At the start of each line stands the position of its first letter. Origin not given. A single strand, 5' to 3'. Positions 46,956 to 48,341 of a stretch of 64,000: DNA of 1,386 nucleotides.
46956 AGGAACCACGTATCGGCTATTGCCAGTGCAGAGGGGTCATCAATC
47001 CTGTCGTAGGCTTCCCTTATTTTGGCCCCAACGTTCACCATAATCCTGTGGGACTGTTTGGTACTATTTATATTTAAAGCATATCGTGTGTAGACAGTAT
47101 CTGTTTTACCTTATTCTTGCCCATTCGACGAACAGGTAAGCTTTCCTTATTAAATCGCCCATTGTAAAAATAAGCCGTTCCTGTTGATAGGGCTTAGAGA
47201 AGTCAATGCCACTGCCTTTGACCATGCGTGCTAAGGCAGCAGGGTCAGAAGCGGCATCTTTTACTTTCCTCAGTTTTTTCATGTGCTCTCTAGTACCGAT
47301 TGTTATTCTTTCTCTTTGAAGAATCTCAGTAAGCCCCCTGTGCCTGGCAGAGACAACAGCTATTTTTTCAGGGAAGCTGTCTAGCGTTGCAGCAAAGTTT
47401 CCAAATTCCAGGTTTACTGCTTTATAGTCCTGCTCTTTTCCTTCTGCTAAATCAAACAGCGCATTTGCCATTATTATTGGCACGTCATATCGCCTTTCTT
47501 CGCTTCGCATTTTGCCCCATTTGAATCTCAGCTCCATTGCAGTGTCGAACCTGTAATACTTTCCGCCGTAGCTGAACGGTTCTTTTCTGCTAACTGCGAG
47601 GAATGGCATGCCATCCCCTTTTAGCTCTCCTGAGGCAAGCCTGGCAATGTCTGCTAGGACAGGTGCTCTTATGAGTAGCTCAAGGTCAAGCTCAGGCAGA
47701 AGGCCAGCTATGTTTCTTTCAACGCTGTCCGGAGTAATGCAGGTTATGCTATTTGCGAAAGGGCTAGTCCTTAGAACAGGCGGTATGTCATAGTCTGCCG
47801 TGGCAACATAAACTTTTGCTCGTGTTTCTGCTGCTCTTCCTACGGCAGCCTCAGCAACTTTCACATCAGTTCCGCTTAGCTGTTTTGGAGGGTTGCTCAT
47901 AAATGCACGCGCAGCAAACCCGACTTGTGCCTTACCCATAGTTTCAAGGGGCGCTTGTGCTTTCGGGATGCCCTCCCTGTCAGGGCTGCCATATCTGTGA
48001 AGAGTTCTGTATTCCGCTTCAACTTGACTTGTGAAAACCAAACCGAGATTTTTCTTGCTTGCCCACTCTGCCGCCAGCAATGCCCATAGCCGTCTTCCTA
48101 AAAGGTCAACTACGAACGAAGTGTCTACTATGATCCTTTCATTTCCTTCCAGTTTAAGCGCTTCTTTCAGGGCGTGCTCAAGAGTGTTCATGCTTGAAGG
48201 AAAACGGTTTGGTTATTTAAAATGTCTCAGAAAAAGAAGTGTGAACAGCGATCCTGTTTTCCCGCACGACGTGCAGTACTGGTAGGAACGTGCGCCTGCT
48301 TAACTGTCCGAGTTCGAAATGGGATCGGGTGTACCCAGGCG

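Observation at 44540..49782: Co-directional island of orphan genes with individual leaderless promoters, interrupted by the 5S rRNA gene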

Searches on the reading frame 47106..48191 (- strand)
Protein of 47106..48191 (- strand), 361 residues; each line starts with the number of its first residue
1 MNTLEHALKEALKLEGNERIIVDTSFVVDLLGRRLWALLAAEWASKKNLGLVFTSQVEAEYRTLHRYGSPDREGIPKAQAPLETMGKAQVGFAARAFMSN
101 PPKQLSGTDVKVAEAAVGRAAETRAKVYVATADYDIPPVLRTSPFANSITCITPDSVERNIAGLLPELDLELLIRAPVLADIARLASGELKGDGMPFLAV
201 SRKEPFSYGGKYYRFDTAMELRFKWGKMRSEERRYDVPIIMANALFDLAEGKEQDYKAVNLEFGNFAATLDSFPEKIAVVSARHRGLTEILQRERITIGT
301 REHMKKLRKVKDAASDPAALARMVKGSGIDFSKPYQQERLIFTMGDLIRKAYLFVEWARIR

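Call 4: search_protein_families(library=pfam, proteins=[window:47106-48191:-], max_evalue=0.1)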
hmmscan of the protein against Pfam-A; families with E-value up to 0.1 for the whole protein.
window:47106-48191:- (361 aa): 0 families

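Call 5: search_protein_families(library=padloc, proteins=[window:47106-48191:-], max_evalue=0.1)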
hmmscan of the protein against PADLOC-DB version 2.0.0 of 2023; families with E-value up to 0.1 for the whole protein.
window:47106-48191:- (361 aa): 0 families

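Call 6: search_protein_families(library=ncbifam, proteins=[window:47106-48191:-], max_evalue=0.1)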
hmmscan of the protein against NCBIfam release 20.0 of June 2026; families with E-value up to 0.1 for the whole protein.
window:47106-48191:- (361 aa): 1 family
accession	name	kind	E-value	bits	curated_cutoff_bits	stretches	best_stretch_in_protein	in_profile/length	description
NF005893.0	PRK07856.1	equivalog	0.014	14.6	255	1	36-113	161-238/255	SDR family oxidoreductase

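Call 10: find_homologous_proteins(query=window:47106-48191:-, max_evalue=0.001)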
Query window:47106-48191:- (361 aa): 1 proteins with E <= 0.001 among 8000 candidates.
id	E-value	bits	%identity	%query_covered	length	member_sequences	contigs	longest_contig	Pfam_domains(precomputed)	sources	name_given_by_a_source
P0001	9.5e-235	796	100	100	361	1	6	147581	-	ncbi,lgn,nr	ncbi:hypothetical protein HYU16_00440 [Candidatus Woesearchaeota archaeon]|nr:hypothetical protein [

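Call 11: search_protein_families(library=phrogs, proteins=[window:47106-48191:-], max_evalue=0.1)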
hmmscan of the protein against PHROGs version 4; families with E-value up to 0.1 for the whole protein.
window:47106-48191:- (361 aa): 0 families

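Call 15: find_encoding_contigs(protein=P0001, flank=10000, max_places=6)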
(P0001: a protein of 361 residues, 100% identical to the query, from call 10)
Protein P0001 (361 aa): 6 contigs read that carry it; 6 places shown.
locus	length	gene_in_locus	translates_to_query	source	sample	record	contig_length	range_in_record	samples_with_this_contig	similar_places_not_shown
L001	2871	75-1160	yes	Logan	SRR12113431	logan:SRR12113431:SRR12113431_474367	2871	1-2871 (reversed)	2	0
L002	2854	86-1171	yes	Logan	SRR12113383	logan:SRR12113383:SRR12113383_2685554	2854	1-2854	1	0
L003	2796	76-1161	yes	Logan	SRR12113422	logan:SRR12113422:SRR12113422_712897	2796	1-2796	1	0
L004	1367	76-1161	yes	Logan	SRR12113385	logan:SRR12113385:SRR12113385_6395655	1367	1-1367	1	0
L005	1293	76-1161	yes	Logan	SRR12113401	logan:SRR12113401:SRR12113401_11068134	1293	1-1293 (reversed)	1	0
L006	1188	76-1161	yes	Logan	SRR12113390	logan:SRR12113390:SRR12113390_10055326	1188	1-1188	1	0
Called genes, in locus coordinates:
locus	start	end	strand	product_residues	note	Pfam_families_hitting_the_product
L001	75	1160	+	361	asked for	-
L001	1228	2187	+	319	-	-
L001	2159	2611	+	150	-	-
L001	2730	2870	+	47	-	?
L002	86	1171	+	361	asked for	-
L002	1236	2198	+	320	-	-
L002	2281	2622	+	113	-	-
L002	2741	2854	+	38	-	?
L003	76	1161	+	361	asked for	-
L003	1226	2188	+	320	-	-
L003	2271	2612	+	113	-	-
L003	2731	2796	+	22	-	?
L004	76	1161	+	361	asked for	-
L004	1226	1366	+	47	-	?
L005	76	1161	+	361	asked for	-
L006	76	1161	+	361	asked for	-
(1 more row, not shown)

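Call 18: search_protein_representatives(alignment_id=A1)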
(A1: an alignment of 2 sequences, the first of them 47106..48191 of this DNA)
Query: 2 sequences, 394 profile positions. Proteins with E-value up to 0.001 (for the whole library): 17; up to 1e-10: 11; up to 1e-30: 7. The best 17 are listed.
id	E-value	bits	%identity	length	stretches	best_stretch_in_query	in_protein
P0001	5.1e-199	677.9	-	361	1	1-394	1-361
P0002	3.5e-178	609.3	-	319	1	3-329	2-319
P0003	3.2e-69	250.5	-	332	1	8-329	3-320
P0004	7.3e-55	203.3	-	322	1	1-309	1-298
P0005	1.5e-40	156.2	-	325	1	4-313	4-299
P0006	9.9e-39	150.2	-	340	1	1-307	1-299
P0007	2.5e-37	145.5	-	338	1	1-272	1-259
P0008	3.0e-25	105.8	-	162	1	166-329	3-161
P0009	3.2e-24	102.4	-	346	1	23-285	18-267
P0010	1.2e-23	100.5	-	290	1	27-279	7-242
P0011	9.2e-23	97.6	-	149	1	166-293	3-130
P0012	3.9e-08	49.4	-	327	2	121-240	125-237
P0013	3.1e-07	46.4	-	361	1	27-209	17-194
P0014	4.6e-07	45.9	-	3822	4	111-145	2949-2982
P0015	6.1e-06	42.2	-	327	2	26-244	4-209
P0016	1.5e-04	37.6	-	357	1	27-208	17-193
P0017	1.7e-04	37.4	-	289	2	138-238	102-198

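Call 21: find_homologous_proteins(query=A2, max_evalue=0.001)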
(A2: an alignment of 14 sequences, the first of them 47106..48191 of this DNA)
Query A2 (14 sequences) (361 aa, profile of the alignment): 2 proteins with E <= 0.001 among 8000 candidates.
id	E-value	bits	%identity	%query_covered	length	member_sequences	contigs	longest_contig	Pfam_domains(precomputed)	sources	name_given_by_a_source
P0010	1.6e-89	319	22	67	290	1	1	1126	-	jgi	jgi:hypothetical protein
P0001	8.1e-82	293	100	100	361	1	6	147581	-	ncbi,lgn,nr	ncbi:hypothetical protein HYU16_00440 [Candidatus Woesearchaeota archaeon]|nr:hypothetical protein [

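Call 25: find_encoding_contigs(protein=P0003, flank=10000, max_places=4)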
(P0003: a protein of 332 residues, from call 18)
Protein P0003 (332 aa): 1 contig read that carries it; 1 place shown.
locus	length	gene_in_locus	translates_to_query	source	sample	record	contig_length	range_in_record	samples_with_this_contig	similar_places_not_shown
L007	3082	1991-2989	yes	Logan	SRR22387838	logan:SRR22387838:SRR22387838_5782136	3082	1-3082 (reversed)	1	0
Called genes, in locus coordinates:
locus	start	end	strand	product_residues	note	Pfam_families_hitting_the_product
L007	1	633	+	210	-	?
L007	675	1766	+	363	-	-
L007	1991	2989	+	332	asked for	-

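Call 32: find_encoding_contigs(protein=P0004, flank=10000, max_places=3)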
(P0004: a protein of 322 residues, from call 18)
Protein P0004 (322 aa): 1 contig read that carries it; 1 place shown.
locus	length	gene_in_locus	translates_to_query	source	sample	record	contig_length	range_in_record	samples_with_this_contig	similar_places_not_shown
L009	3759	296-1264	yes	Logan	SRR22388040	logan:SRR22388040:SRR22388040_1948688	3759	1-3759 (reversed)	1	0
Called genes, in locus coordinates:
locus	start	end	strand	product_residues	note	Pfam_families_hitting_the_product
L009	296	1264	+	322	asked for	-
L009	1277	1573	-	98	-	-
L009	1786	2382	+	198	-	-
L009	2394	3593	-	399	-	PF05833:NFACT_N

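Call 33: find_encoding_contigs(protein=P0005, flank=10000, max_places=3)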
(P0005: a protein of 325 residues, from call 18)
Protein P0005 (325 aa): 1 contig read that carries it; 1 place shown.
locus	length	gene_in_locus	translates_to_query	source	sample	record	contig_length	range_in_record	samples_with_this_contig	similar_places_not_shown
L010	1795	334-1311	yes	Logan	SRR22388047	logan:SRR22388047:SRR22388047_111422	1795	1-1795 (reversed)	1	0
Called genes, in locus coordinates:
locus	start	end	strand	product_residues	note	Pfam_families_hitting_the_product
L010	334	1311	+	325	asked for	-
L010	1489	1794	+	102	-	?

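Call 34: find_encoding_contigs(protein=P0006, flank=10000, max_places=3)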
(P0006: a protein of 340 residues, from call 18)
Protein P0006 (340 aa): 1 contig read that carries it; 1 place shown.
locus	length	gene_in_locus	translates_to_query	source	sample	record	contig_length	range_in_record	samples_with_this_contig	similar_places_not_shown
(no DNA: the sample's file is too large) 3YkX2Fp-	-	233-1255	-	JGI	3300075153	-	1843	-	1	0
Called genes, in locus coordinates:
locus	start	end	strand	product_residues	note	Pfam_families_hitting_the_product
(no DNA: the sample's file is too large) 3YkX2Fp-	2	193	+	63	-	?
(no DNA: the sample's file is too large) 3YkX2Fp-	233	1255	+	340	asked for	-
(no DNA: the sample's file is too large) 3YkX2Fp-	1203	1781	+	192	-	-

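Call 35: find_encoding_contigs(protein=P0007, flank=10000, max_places=3)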
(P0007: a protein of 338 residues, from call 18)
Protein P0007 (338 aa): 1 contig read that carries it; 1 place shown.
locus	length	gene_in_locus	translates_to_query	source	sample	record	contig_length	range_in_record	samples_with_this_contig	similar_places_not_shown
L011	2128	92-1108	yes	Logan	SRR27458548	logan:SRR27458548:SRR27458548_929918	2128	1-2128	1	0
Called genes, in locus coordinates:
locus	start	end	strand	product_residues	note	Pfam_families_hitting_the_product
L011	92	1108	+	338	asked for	-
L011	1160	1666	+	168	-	-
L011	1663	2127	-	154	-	?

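Call 36: find_encoding_contigs(protein=P0009, flank=10000, max_places=3)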
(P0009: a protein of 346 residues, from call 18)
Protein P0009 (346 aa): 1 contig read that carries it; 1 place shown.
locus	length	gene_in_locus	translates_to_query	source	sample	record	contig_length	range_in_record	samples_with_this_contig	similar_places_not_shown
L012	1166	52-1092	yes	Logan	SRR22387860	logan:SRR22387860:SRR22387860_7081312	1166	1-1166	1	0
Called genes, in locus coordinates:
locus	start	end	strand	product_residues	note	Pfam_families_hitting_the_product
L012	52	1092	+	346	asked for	-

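Call 37: find_encoding_contigs(protein=P0013, flank=10000, max_places=3)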
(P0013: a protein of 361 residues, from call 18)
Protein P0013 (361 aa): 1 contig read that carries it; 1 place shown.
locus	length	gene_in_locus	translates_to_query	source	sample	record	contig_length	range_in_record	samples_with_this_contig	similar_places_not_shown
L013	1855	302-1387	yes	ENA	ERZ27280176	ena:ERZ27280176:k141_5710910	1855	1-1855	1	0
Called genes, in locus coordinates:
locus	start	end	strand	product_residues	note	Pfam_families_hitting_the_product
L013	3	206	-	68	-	?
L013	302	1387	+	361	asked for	-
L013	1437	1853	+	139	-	?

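Call 38: find_encoding_contigs(protein=P0015, flank=10000, max_places=3)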
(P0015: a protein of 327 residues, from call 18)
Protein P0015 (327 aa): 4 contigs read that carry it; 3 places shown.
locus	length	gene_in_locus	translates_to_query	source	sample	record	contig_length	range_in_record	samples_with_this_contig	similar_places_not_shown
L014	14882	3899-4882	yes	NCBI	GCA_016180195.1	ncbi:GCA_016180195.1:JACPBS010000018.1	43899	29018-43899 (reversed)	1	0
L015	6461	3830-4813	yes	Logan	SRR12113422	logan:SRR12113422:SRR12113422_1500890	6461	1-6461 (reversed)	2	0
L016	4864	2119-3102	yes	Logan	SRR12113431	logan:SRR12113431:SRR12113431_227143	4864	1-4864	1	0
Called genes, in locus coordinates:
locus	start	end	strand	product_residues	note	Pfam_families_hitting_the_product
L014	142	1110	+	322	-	PF01073:3Beta_HSD, PF01370:Epimerase, PF02719:Polysacc_synt_2, PF04321:RmlD_sub_bind, PF05368:NmrA, PF16363:GDP_Man_Dehyd, PF07993:NAD_binding_4, PF13460:NAD_binding_10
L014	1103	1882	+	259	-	PF00535:Glycos_transf_2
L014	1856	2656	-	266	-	-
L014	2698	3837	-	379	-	PF01041:DegT_DnrJ_EryC1, PF01212:Beta_elim_lyase (weak)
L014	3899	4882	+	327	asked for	-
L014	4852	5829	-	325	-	PF00106:adh_short (weak), PF01073:3Beta_HSD, PF01370:Epimerase, PF02719:Polysacc_synt_2, PF04321:RmlD_sub_bind, PF07993:NAD_binding_4 (faint), PF16363:GDP_Man_Dehyd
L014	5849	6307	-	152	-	-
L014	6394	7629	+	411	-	PF01041:DegT_DnrJ_EryC1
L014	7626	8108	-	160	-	-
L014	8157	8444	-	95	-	-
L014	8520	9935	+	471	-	PF01943:Polysacc_synt, PF13440:Polysacc_synt_3, PF03023:MurJ, PF01554:MatE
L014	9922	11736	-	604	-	-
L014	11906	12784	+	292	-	PF00535:Glycos_transf_2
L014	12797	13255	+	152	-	PF04073:tRNA_edit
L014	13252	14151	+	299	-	PF03706:LPG_synthase_TM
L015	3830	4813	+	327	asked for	-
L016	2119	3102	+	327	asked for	-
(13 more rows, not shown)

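Call 103: search_protein_families(library=pfam, proteins=[P0013, P0016, P0015, P0012, P0017, P0009, P0010, P0005, P0006, P0007], max_evalue=0.5)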
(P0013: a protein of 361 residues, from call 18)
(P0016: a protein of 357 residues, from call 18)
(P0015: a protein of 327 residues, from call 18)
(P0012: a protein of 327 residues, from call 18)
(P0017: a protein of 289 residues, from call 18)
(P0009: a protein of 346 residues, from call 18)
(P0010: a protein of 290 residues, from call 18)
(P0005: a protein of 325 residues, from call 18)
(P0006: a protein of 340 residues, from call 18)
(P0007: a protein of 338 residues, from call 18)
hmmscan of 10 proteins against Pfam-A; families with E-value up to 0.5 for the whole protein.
P0013 (361 aa): 1 family
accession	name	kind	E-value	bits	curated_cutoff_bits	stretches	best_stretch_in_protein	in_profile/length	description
PF14528.11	LAGLIDADG_3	-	0.15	12.8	22.5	1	122-174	13-70/82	LAGLIDADG-like domain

P0016 (357 aa): 1 family
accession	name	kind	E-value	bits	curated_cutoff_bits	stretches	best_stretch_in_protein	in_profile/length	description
PF16289.11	PIN_12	-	0.03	15.2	32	1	20-69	4-55/172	PIN domain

P0015 (327 aa): 3 families
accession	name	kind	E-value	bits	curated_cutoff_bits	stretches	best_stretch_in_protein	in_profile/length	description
PF16289.11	PIN_12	-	5.8e-05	24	32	1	6-53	2-51/172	PIN domain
PF25460.1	Beta-prop_Aladin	-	0.0019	17.8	171.1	1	87-168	174-243/340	Aladin seven-bladed propeller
PF17648.7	Luciferase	-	0.059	14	23.7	1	276-305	8-37/63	Luciferase domain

P0012 (327 aa): 1 family
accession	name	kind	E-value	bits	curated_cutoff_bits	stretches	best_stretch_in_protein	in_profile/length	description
PF18477.7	PIN_9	-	0.065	13.9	26.3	0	16-64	2-51/116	PIN like domain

P0017 (289 aa): 0 families

P0009 (346 aa): 1 family
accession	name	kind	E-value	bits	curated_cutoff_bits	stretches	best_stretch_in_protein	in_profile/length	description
PF10124.15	Mu-like_gpT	-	0.19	11.5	20.1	1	265-301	145-181/289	Mu-like prophage major head subunit gpT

P0010 (290 aa): 1 family
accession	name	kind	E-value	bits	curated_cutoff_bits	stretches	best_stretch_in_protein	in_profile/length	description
PF01850.27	PIN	-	0.016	16.3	23.6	1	8-142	2-108/120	PIN domain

P0005 (325 aa): 1 family
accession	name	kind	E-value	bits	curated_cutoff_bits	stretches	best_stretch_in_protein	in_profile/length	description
PF18477.7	PIN_9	-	0.26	12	26.3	0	117-152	69-105/116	PIN like domain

P0006 (340 aa): 0 families

P0007 (338 aa): 0 families

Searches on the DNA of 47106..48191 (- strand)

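Call 29: search_rna_families(sources=[L007, L008], threshold=gathering)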
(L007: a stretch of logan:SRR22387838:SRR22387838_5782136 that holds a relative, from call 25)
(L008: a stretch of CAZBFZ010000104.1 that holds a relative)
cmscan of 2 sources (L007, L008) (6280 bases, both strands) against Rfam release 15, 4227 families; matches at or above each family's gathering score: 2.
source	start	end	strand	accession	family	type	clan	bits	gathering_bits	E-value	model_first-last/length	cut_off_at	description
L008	1453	1569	+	RF00001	5S_rRNA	Gene; rRNA;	CL00113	69.5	38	1.3e-13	1-120/120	no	5S ribosomal RNA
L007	1808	1924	+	RF00001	5S_rRNA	Gene; rRNA;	CL00113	68.5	38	2.5e-13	1-120/120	no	5S ribosomal RNA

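Call 39: search_rna_families(sources=[L009, L010, L011, L012, L013, L014], threshold=gathering)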
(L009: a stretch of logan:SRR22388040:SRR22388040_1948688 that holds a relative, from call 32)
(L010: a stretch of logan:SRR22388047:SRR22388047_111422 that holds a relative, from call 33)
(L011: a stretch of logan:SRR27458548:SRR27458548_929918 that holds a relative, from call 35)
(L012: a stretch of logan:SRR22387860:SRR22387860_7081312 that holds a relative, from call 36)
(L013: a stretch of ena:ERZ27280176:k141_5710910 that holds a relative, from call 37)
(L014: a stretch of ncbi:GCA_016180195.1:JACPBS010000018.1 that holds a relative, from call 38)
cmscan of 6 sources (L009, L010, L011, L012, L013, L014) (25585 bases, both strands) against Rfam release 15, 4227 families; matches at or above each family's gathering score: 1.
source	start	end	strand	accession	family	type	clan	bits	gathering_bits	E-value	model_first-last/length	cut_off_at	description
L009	84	229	+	RF00001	5S_rRNA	Gene; rRNA;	CL00113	45.9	38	9.3e-07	1-120/120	no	5S ribosomal RNA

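Call 40: search_rna_families(sources=[L010, L011, L012, L013], threshold=evalue, max_evalue=1)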
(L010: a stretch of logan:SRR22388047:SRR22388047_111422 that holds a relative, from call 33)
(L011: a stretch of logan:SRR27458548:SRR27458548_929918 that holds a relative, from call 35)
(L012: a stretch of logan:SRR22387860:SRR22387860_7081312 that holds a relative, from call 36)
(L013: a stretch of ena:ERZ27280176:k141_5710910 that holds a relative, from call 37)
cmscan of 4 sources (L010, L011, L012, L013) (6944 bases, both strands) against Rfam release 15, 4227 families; matches with E-value up to 1: 9.
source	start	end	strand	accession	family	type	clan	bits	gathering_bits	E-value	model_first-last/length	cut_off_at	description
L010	193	256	-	RF03960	mir-6644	Gene; miRNA;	-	26.6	82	0.024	1-67/67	no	mir-6644 microRNA precursor family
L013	66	102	+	RF00489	ctRNA_p42d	Gene; antisense;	-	26.6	50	0.016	1-46/46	no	ctRNA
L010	191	260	+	RF03834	mir-3173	Gene; miRNA;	-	26.2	84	0.22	1-80/80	no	mir-3173 microRNA precursor family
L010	189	257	+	RF03301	mir-3154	Gene; miRNA;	-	24.5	64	0.3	1-86/86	no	mir-3154 microRNA precursor family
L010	195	258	-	RF03565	mir-1282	Gene; miRNA;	-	24.2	107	0.27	1-101/101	no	mir-1282 microRNA precursor family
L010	195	254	-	RF03834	mir-3173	Gene; miRNA;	-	24.1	84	0.78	1-80/80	no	mir-3173 microRNA precursor family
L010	190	255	-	RF04240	mir-4716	Gene; miRNA;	-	23.5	76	0.24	1-84/84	no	mir-4716 microRNA precursor family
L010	191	260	+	RF04067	mir-4520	Gene; miRNA;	-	22.2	90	0.21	1-70/70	no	mir-4520 microRNA precursor family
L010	190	255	+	RF04240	mir-4716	Gene; miRNA;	-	21.8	76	0.72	1-84/84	no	mir-4716 microRNA precursor family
